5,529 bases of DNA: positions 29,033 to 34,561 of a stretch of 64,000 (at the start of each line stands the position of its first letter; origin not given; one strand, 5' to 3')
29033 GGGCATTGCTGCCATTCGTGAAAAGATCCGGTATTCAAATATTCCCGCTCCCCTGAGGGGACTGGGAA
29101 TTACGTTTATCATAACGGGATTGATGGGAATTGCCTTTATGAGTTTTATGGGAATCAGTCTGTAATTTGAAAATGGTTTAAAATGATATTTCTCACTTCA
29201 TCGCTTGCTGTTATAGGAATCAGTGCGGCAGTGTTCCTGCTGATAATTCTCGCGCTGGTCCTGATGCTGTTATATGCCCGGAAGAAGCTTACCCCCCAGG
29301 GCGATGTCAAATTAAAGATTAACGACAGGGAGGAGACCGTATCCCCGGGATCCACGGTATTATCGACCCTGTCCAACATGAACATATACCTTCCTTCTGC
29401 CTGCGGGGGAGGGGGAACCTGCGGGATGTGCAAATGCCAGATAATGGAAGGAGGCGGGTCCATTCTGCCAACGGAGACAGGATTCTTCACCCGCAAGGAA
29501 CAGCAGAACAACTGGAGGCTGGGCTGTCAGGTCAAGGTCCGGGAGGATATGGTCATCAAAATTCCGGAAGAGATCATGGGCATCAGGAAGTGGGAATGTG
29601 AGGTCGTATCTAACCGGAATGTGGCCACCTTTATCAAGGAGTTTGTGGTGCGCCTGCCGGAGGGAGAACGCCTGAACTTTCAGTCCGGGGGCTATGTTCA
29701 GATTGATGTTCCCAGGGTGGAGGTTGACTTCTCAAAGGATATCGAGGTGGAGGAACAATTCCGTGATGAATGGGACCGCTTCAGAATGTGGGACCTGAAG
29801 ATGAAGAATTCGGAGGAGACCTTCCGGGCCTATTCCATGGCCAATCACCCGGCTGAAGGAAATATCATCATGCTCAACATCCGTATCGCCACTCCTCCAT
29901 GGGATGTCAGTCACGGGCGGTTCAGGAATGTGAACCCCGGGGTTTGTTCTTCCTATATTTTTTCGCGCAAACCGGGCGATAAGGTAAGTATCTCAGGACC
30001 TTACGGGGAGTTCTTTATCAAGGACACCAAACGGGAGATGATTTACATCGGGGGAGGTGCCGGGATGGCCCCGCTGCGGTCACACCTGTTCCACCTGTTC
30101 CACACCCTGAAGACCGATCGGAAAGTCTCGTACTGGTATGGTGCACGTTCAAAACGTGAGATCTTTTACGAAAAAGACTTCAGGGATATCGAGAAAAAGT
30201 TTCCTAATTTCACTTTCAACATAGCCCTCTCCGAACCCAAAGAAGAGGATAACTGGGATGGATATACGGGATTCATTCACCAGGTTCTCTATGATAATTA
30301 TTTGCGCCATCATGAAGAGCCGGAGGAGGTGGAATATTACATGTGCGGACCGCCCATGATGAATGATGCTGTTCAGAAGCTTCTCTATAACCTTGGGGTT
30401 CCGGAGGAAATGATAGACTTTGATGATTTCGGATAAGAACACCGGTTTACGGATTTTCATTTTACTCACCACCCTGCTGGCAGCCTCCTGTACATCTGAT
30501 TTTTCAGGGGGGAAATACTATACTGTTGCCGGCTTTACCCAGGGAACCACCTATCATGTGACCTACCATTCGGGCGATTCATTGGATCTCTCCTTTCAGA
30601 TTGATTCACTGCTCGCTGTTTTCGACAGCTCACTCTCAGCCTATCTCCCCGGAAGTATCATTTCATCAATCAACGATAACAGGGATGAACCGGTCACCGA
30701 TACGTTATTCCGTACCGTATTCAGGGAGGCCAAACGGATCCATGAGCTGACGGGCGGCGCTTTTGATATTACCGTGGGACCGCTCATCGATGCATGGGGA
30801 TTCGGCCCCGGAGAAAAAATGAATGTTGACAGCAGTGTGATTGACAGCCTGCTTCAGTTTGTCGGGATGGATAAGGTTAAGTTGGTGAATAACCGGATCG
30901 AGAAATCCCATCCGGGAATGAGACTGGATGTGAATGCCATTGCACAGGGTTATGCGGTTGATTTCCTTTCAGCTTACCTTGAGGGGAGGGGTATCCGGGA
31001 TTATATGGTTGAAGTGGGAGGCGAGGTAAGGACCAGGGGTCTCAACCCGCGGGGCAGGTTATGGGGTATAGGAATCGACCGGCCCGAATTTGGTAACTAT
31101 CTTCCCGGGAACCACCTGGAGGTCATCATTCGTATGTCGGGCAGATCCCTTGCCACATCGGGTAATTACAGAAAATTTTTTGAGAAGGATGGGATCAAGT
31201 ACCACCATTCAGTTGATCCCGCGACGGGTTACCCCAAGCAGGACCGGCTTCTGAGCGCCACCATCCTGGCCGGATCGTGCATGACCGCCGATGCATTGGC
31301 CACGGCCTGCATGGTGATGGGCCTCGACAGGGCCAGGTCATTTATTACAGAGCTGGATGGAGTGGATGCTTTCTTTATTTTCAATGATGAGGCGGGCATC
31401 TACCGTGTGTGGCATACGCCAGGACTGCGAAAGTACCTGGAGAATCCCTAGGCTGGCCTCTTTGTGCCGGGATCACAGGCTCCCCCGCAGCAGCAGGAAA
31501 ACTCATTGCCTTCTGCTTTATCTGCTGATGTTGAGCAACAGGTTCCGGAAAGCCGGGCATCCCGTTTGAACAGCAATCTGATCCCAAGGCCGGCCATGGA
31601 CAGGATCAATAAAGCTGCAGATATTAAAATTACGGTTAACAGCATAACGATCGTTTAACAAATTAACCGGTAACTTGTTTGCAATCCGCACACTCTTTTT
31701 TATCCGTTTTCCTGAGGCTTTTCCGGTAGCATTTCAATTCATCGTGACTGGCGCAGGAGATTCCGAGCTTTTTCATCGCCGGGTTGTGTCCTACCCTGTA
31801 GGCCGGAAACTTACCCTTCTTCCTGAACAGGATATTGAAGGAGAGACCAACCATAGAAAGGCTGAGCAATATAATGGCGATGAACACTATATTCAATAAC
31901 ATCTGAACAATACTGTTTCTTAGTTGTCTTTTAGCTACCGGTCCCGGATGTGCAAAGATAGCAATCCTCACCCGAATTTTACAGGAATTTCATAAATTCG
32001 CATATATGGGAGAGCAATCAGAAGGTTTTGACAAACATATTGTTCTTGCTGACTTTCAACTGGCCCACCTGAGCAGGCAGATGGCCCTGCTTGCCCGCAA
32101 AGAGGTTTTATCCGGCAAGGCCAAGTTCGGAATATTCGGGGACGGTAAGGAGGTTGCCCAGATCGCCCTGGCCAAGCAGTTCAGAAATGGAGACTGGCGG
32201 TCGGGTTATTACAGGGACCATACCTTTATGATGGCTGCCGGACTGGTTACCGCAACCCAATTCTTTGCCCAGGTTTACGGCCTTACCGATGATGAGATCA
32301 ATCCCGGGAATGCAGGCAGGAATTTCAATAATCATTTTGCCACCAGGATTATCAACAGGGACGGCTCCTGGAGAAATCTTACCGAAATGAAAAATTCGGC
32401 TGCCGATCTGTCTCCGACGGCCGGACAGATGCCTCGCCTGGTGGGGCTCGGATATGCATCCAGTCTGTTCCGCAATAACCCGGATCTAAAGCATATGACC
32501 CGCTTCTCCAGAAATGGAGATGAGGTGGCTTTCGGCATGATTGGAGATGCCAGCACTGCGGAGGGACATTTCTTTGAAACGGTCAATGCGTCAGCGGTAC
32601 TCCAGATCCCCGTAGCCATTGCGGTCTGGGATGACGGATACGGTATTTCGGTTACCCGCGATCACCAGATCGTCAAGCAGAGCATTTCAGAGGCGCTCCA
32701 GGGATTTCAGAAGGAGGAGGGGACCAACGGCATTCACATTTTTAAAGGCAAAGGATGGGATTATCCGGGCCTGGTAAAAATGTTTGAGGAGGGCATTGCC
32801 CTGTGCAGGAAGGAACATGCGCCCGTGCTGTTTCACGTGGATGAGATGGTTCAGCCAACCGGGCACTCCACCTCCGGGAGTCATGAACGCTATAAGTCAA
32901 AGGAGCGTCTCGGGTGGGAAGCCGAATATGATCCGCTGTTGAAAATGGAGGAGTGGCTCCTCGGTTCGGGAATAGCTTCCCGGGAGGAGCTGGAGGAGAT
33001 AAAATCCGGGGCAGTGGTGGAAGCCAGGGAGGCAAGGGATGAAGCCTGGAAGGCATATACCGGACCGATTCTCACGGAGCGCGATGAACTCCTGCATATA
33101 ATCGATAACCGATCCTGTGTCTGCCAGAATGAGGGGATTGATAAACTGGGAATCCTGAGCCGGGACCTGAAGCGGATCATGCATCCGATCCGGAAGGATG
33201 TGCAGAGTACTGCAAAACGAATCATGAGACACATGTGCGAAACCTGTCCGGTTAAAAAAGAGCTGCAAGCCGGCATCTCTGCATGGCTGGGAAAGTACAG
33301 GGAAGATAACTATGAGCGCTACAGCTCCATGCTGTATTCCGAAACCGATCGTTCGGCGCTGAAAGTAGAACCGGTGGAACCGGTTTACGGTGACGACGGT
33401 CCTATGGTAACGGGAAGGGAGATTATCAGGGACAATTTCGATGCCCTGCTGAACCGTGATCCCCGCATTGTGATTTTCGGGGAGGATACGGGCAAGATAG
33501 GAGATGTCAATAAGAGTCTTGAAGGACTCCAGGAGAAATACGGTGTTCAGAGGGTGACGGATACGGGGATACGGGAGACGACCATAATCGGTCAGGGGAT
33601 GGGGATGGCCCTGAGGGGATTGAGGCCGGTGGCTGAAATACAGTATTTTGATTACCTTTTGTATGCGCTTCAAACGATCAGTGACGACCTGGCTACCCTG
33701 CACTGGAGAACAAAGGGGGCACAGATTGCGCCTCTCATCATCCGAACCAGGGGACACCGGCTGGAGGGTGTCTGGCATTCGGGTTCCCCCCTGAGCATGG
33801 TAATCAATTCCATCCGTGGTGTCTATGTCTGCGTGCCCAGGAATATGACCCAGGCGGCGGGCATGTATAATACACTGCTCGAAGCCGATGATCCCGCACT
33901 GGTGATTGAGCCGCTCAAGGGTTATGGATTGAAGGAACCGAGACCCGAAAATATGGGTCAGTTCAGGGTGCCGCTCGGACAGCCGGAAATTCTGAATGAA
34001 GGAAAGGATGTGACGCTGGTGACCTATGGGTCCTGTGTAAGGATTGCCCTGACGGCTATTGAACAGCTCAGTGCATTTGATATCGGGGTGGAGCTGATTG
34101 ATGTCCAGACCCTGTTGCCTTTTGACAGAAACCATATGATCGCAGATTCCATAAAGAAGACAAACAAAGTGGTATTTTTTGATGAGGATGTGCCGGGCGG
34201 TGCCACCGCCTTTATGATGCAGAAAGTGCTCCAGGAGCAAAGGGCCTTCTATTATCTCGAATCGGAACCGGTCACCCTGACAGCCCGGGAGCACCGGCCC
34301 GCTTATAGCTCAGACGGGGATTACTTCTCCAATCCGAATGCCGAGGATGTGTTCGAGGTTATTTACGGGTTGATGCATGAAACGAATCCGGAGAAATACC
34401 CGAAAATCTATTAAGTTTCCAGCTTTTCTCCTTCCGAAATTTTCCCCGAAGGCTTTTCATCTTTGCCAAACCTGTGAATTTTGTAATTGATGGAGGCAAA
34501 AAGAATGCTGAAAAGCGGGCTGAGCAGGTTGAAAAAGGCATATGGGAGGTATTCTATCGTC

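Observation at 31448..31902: Two paralogous single-TM Cys-rich miniproteins convergent on nqrABCDEF-apbE: candidate NqrM-like maturation factors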

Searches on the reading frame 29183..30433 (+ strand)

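Call 76: search_protein_families(library=pfam, proteins=[window:29183-30433:+], max_evalue=0.00001)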
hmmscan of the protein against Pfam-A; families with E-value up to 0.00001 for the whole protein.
window:29183-30433:+ (417 aa): 3 families
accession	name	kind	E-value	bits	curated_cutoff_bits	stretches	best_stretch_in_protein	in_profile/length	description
PF00175.26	NAD_binding_1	-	3.1e-17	63.6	22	1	289-398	2-108/109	Oxidoreductase NAD-binding domain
PF00111.32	Fer2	-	3.9e-11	43.2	21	1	47-119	4-76/77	2Fe-2S iron-sulfur cluster binding domain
PF00970.30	FAD_binding_6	-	2.1e-08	34.9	21.1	1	208-277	41-97/99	Oxidoreductase FAD-binding domain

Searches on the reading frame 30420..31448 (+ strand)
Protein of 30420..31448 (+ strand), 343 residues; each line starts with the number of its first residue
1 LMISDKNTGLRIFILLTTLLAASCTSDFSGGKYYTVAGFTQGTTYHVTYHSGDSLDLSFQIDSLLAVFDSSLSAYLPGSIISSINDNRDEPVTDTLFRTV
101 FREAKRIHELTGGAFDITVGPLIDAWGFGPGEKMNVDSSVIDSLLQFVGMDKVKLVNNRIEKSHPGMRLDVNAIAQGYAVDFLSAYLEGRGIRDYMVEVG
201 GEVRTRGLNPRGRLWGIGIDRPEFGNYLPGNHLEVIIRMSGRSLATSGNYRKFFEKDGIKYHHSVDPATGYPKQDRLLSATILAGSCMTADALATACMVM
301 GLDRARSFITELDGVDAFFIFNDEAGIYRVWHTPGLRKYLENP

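Call 76: search_protein_families(library=pfam, proteins=[window:30420-31448:+], max_evalue=0.00001)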
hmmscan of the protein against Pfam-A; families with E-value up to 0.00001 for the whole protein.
window:30420-31448:+ (343 aa): 1 family
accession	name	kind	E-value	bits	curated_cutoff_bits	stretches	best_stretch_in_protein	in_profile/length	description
PF02424.20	ApbE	-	1.5e-82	277.6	25.6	1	42-319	2-266/266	ApbE family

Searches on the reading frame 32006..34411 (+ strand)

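Call 76: search_protein_families(library=pfam, proteins=[window:32006-34411:+], max_evalue=0.00001)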
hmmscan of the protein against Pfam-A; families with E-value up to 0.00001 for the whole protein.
window:32006-34411:+ (802 aa): 3 families
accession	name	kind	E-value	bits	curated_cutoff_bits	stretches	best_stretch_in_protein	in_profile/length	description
PF00676.26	E1_dh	-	8.1e-25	87.8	22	1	28-347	12-291/300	Dehydrogenase E1 component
PF02779.29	Transket_pyr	-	1.6e-21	77.2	27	1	469-636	4-168/174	Transketolase, pyrimidine binding domain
PF02780.25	Transketolase_C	-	4.4e-20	72.3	25.9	1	659-763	2-104/124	Transketolase, C-terminal domain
